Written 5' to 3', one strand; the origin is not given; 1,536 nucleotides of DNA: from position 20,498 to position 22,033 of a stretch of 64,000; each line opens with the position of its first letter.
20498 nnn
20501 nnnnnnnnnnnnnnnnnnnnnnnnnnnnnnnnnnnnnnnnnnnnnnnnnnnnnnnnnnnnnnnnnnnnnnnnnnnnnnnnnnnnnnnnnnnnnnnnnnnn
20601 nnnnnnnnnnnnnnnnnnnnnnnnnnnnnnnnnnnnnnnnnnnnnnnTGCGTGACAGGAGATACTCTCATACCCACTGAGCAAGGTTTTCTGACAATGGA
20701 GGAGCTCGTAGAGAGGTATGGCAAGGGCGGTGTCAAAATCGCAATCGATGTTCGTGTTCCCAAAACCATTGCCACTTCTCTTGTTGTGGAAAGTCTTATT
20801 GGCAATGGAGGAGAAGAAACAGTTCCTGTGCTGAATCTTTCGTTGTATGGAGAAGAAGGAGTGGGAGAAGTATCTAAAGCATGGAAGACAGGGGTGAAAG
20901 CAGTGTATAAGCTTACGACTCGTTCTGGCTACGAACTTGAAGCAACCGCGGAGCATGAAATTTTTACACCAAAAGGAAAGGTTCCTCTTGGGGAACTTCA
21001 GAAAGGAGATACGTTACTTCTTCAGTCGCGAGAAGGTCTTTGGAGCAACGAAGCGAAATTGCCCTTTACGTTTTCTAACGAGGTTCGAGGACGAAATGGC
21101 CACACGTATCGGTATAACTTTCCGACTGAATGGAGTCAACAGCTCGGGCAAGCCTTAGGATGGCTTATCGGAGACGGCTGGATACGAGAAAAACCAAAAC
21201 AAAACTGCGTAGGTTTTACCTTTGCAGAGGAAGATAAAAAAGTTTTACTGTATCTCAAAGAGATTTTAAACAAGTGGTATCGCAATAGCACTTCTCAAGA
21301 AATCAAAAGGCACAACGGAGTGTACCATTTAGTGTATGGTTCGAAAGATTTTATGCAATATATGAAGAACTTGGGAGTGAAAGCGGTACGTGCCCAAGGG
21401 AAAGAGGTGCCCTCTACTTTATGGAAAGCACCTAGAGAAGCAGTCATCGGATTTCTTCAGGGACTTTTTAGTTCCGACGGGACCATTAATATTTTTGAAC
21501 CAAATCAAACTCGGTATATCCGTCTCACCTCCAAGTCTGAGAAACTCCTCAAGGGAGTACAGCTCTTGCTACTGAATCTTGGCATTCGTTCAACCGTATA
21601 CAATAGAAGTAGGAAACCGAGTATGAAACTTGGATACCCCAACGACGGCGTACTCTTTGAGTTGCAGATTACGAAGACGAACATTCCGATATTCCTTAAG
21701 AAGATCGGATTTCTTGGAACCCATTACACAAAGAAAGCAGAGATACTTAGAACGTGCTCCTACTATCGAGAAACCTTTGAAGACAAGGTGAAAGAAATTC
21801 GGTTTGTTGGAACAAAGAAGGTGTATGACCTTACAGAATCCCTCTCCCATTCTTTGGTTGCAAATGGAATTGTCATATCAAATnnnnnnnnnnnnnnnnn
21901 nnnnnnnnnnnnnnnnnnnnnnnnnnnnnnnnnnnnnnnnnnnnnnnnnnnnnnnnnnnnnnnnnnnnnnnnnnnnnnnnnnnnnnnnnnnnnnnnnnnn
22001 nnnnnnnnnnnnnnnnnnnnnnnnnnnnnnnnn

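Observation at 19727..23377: Three inteins in three essential genes within 20 kb (NrdJ, FtsH, GyrA)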

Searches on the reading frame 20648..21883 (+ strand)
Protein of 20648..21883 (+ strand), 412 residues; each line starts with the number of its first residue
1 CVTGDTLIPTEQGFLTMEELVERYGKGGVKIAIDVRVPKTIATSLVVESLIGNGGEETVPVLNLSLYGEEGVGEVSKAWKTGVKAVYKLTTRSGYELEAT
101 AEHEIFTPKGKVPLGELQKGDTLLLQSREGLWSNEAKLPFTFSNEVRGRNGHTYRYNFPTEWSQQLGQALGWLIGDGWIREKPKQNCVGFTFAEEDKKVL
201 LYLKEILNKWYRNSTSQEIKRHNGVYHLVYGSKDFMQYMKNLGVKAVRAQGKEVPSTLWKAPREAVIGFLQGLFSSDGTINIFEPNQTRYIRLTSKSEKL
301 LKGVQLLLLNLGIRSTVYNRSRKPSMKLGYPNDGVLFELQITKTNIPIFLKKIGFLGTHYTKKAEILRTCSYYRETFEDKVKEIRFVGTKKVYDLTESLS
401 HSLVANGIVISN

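Call 22: find_homologous_proteins(query=window:20648-21883:+, max_evalue=0.00001)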
Query seq(412 aa) (412 aa): 54 proteins with E <= 0.00001 among 4309 candidates.
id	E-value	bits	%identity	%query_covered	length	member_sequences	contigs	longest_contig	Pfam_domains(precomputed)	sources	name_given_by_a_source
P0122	8.3e-116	405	49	100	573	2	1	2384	PF02867.21,PF14528.12,PF14890.12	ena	-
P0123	1.6e-101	358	47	100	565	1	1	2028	PF02867.21,PF03161.19,PF14528.12,PF14890.12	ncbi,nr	ncbi:MAG: ribonucleoside reductase class II, partial [Candidatus Aenigmarchaeota archaeon]|nr:ribonu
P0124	4.2e-98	347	44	99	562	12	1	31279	PF02867.21,PF14528.12,PF14890.12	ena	-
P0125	5.8e-94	333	44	100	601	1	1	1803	PF02867.21,PF14528.12,PF14890.12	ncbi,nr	ncbi:MAG: ribonucleoside reductase class II, partial [Candidatus Omnitrophica bacterium]|nr:ribonucl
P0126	5.8e-88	314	47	93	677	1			PF02867.21,PF00317.27,PF14528.12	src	-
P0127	9.6e-87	310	46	89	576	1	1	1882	PF02867.21,PF14528.12,PF14890.12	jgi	jgi:ribonucleoside-diphosphate reductase alpha chain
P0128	1.2e-85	306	45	93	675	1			PF02867.21,PF00317.27,PF14528.12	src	-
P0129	3.3e-84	301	50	71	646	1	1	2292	PF02867.21,PF14528.12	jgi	-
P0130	3.5e-82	295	49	78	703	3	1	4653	PF02867.21,PF00317.27,PF03477.22,PF14528.12,PF14890.12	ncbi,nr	ncbi:MAG: ribonucleotide reductase N-terminal alpha domain-containing protein, partial [archaeon]|nr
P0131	5.8e-80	287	44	86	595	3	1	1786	PF02867.21,PF14528.12,PF14890.12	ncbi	ncbi:MAG: LAGLIDADG family homing endonuclease, partial [Candidatus Thermoplasmatota archaeon]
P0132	7.2e-80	287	45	82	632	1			PF02867.21,PF00317.27,PF14528.12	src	-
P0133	6.1e-79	284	40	99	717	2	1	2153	PF01408.29,PF02867.21,PF14528.12,PF14890.12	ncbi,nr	ncbi:MAG: Gfo/Idh/MocA family oxidoreductase, partial [Candidatus Levybacteria bacterium]|nr:Gfo/Idh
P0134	2.7e-78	282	46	78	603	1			PF02867.21,PF00317.27,PF14528.12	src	-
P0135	6.7e-77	277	41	100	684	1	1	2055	PF02867.21,PF14528.12,PF14890.12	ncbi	ncbi:MAG: LAGLIDADG family homing endonuclease, partial [Nitrosopumilus sp.]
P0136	1.6e-76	276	44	85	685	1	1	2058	PF02867.21,PF14528.12,PF14890.12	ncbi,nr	ncbi:TPA: ribonucleoside reductase class II, partial [Candidatus Poribacteria bacterium]|nr:ribonucl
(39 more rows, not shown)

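Call 39: search_solved_structures(query=window:20648-21883:+, max_evalue=0.01, show_alignments=1)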
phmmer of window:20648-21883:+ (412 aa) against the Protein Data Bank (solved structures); distinct sequences matched with E-value up to 0.01: 5.
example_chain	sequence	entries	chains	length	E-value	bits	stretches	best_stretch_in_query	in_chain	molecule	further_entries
4o1r_A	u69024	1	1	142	3.5e-08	35.9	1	46-128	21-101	Replicative DNA helicase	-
2cw7_A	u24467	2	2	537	3.3e-06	29.4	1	158-315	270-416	Endonuclease PI-PkoII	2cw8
1mi8_A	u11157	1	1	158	5.8e-05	25.3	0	74-125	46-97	DnaB intein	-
6frh_A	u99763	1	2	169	0.0005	22.2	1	73-125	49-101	Replicative DNA helicase,Replicative DNA helicase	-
6frg_A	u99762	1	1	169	0.0005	22.2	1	73-125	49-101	Replicative DNA helicase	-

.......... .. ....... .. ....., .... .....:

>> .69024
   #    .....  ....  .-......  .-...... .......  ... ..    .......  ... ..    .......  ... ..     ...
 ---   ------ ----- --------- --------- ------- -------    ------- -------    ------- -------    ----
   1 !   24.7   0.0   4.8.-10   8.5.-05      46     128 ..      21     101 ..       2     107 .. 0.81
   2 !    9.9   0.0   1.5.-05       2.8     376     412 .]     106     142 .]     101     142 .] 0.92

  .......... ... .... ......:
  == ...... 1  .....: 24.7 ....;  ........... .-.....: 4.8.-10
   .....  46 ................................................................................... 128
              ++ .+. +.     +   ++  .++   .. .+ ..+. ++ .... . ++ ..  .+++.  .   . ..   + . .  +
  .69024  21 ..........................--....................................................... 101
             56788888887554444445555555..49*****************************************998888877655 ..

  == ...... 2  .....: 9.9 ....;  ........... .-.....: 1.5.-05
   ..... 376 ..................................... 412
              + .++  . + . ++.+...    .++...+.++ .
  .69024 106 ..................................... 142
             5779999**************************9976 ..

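Call 62: search_protein_families(library=pfam, proteins=[window:20648-21883:+], max_evalue=1)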
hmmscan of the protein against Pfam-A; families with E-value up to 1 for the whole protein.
window:20648-21883:+ (412 aa): 5 families
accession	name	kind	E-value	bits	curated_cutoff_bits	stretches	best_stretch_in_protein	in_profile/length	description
PF14528.11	LAGLIDADG_3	-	2.2e-23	82.7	22.5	2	265-354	2-82/82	LAGLIDADG-like domain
PF14890.11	Intein_splicing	-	1.7e-14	54.4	35.8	1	15-411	10-154/155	Intein splicing domain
PF03161.18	LAGLIDADG_2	-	0.00058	20.3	25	1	170-233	5-70/168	LAGLIDADG DNA endonuclease family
PF13403.11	Hint_2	-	0.14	13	28.4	0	101-128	5-32/147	Hint domain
PF14527.11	LAGLIDADG_WhiA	-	0.14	12.8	23.2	0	268-323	3-56/93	WhiA LAGLIDADG-like domain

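Call 63: search_protein_families(library=ncbifam, proteins=[window:20648-21883:+], max_evalue=0.01)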
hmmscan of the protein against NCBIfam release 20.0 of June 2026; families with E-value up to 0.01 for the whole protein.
window:20648-21883:+ (412 aa): 12 families
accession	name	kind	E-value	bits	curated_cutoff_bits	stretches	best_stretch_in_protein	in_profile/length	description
NF006207.0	PRK08332.1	equivalog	1.3e-32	112.2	2400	1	1-410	860-1239/1684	vitamin B12-dependent ribonucleotide reductase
NF005852.0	PRK07773.1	equivalog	3.6e-31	108.3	780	3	226-368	571-709/886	replicative DNA helicase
NF038162.1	RtcB_rel_intein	exception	3e-18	65.2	1150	1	80-395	144-481/961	intein-containing RtcB family protein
NF011418.0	PRK14845.1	equivalog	3.1e-15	55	756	1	75-364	81-308/1049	translation initiation factor IF-2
NF038098.1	GyrA_w_intein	exception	2.7e-13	48.7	1850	1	34-382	121-441/1232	intein-containing DNA gyrase subunit A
TIGR01445.1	intein_Nterm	domain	1.2e-12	48.6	24.5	1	1-107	1-83/83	intein N-terminal splicing region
NF045703.1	rSAM_Tes_intein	exception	4.5e-11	41.3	1700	1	148-412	353-610/1040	tetraether lipid synthase Tes, intein-containing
NF011491.0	PRK14898.1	equivalog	9.1e-08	30.6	783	1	226-355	300-409/860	DNA-directed RNA polymerase subunit A''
NF003157.0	PRK04132.1-2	equivalog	9.6e-08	30.4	1103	1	159-367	165-356/864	replication factor C small subunit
NF011303.0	PRK14715.1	equivalog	3.6e-07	27.6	1585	1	168-359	1122-1314/1627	DNA-directed DNA polymerase II large subunit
NF007072.0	PRK09519.1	equivalog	7.6e-05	21.2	1024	0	242-320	436-515/790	intein-containing recombinase RecA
NF003158.0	PRK04132.1-3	equivalog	0.009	13.1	1750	0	83-125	701-743/1437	replication factor C small subunit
